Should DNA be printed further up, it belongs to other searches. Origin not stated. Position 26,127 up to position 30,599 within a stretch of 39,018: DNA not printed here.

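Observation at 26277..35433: Candidate glyco-signalling locus: giant GT fusion - hemW - 4xPAS kinase - REC-only regulator, closed by a convergent GT paralogue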

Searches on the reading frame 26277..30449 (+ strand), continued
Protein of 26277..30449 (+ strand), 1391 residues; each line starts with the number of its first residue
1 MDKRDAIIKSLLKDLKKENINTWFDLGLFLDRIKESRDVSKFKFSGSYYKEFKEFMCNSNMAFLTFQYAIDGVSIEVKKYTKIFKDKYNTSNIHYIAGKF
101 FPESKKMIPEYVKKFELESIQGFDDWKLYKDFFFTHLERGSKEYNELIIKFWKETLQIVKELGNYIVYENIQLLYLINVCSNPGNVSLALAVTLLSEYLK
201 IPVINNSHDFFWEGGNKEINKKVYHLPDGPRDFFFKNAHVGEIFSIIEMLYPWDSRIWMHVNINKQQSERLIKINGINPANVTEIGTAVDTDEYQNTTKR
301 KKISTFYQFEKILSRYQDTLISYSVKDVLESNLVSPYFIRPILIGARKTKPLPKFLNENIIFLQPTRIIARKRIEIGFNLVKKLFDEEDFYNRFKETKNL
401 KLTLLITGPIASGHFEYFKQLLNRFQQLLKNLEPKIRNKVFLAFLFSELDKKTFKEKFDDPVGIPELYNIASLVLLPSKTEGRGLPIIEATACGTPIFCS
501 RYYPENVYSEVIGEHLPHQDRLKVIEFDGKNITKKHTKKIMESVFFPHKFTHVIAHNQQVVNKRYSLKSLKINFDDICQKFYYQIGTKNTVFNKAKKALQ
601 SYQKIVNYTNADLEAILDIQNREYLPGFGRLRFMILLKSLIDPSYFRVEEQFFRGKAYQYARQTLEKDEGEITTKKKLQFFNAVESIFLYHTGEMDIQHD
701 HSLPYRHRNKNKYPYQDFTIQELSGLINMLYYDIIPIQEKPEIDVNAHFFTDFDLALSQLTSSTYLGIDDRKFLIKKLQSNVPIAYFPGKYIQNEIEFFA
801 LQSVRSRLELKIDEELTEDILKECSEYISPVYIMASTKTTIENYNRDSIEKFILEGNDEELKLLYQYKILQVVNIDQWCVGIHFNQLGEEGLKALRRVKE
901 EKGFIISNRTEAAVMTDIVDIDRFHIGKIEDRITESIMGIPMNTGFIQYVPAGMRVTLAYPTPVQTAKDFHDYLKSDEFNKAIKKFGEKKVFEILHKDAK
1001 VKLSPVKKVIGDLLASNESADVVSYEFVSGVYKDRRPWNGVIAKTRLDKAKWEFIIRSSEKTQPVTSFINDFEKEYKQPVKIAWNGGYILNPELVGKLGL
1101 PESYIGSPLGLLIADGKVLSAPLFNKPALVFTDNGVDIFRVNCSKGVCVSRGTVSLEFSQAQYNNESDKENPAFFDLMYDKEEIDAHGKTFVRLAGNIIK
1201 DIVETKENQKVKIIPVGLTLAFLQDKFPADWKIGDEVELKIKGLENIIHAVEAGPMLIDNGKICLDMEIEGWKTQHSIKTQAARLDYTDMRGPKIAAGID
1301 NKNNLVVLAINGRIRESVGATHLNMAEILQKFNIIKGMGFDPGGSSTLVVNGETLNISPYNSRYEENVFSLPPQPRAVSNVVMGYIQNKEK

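Call 31: search_protein_families(library=pfam, proteins=[L028:14232-14639:-, L028:15236-15865:-, L028:15911-21073:-, L072:14340-14738:-, L072:15766-16401:-, L072:16591-20652:-], max_evalue=0.0001)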
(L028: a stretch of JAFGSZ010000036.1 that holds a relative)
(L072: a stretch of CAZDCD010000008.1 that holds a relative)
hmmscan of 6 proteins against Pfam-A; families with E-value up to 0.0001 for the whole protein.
L028:14232-14639:- (135 aa): 1 family
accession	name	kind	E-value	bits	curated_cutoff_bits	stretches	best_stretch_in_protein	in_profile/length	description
PF00072.30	Response_reg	-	3.9e-22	79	30.2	1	15-127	1-108/111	Response regulator receiver domain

L028:15236-15865:- (209 aa): 2 families
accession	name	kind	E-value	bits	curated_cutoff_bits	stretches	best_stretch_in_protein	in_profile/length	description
PF00072.30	Response_reg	-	1e-25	90.5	30.2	1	7-118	2-111/111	Response regulator receiver domain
PF00196.25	GerE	-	5.2e-16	58.4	23.5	1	146-201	2-57/57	Bacterial regulatory proteins, luxR family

L028:15911-21073:- (1720 aa): 10 families
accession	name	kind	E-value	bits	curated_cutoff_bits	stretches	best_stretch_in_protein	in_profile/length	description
PF13426.13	PAS_9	-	1.9e-89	295.1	27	6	1402-1502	2-103/103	PAS domain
PF00989.32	PAS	-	6.6e-69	229.5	22.6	5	888-992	2-113/113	PAS fold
PF08447.18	PAS_3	-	2.5e-58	194.8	25.6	3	1157-1245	3-89/89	PAS fold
PF13188.13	PAS_8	-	5.7e-46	153.4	21.8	3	1391-1444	1-51/65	PAS domain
PF08448.16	PAS_4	-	9.5e-39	132.5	23.1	1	308-419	1-109/110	PAS fold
PF14598.12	PAS_11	-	5.1e-15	55.8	25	0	1035-1097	20-81/109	PAS domain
PF24820.1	Diguanyl_cycl_sensor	-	6.5e-08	32.9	28.1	0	1013-1071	2-60/109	Diguanylate cyclase-like sensor domain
PF02518.31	HATPase_c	-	1.2e-07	32.6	26.4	1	1624-1714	3-107/111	Histidine kinase-, DNA gyrase B-, and HSP90-like ATPase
PF07730.19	HisKA_3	-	5.3e-07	30.5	24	1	1521-1584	1-66/68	Histidine kinase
PF13596.12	PAS_10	-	5.8e-05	24.1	22.1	0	1023-1119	15-106/106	PAS domain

L072:14340-14738:- (132 aa): 1 family
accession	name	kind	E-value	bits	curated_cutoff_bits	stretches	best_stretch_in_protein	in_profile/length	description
PF00072.30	Response_reg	-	7.1e-24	84.6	30.2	1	12-126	1-110/111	Response regulator receiver domain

L072:15766-16401:- (211 aa): 2 families
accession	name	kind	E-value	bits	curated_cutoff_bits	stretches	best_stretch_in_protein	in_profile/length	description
PF00072.30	Response_reg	-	2.6e-26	92.4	30.2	1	9-119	2-110/111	Response regulator receiver domain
PF00196.25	GerE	-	1.5e-17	63.4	23.5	1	148-203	2-57/57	Bacterial regulatory proteins, luxR family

L072:16591-20652:- (1353 aa): 7 families
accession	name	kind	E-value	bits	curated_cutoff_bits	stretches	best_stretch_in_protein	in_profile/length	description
PF13426.13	PAS_9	-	3.6e-62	207.5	27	4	396-499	2-103/103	PAS domain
PF00989.32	PAS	-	2.6e-39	134.1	22.6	2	769-872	1-111/113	PAS fold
PF13188.13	PAS_8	-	3.9e-36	122.2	21.8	3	387-436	3-52/65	PAS domain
PF08448.16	PAS_4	-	7.7e-36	123.1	23.1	1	1031-1139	2-107/110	PAS fold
PF08447.18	PAS_3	-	1.1e-24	87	25.6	1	661-748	2-86/89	PAS fold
PF02518.31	HATPase_c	-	2.8e-10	41.1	26.4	1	1261-1352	3-108/111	Histidine kinase-, DNA gyrase B-, and HSP90-like ATPase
PF07730.19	HisKA_3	-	3.9e-06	27.7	24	1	1158-1221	1-66/68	Histidine kinase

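Call 40: search_solved_structures(query=A1, max_evalue=0.001, show_alignments=3)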
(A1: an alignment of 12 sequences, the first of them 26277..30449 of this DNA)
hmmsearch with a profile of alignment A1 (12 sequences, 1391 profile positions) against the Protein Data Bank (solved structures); distinct sequences matched with E-value up to 0.001: 7.
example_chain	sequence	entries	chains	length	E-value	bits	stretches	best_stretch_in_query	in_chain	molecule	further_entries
5h3k_A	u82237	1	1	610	2e-11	45.5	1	1110-1365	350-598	Slr0280 protein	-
6u11_A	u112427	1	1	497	1.1e-06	29.8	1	1260-1367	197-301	EGF-like domain-containing protein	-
6pku_A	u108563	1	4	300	1.2e-05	26.3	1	1289-1367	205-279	N-acetylglucosamine-1-phosphodiester alpha-N-acetylglucosaminidase (NAGPA)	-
6pky_A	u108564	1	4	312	1.8e-05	25.8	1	1290-1367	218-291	N-acetylglucosamine-1-phosphodiester alpha-N-acetylglucosaminidase (NAGPA)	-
6pki_A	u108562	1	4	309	3.8e-05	24.7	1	1288-1356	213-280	N-acetylglucosamine-1-phosphodiester alpha-N-acetylglucosaminidase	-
6pkg_A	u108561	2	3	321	5.8e-05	24.1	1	1289-1356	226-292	N-acetylglucosamine-1-phosphodiester alpha-N-acetylglucosaminidase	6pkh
6ozd_A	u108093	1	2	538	0.00053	20.9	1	1294-1357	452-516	Putative exported protein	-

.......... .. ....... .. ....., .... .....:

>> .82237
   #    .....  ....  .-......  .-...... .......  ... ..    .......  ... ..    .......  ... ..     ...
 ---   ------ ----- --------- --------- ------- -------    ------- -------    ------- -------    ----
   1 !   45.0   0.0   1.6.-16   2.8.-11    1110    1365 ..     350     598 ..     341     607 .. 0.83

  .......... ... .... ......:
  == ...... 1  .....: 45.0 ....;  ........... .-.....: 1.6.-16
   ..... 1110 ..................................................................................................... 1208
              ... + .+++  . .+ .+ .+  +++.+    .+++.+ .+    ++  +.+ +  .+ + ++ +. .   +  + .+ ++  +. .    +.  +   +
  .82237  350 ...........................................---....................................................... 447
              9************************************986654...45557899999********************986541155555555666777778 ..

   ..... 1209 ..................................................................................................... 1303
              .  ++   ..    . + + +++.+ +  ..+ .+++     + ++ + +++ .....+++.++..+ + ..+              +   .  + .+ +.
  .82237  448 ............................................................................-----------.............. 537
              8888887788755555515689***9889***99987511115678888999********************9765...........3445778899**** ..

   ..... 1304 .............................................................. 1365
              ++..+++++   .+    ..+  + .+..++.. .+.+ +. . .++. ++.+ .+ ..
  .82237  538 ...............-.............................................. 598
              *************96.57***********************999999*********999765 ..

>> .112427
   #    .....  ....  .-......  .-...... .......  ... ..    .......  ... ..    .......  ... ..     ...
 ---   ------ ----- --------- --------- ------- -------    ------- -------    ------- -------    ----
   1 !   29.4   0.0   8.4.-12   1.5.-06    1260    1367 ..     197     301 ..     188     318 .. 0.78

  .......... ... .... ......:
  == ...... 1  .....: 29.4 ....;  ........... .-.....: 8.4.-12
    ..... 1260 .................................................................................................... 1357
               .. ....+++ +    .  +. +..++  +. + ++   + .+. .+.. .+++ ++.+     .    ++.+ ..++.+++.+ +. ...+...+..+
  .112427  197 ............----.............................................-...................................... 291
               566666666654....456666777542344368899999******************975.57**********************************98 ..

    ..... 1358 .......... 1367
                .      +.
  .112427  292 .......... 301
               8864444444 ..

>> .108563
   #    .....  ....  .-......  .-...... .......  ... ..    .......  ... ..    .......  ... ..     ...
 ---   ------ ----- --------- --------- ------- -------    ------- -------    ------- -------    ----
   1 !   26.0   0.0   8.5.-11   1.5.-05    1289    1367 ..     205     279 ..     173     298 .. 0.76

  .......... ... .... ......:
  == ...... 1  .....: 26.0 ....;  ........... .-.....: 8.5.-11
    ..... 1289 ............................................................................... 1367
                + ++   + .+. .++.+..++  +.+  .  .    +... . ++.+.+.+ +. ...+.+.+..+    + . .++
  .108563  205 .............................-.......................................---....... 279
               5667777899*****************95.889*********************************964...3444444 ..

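Call 79: search_protein_families(library=padloc, proteins=[window:26277-30449:+], max_evalue=0.001)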
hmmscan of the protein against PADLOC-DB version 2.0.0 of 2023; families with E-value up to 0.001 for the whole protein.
window:26277-30449:+ (1391 aa): 0 families
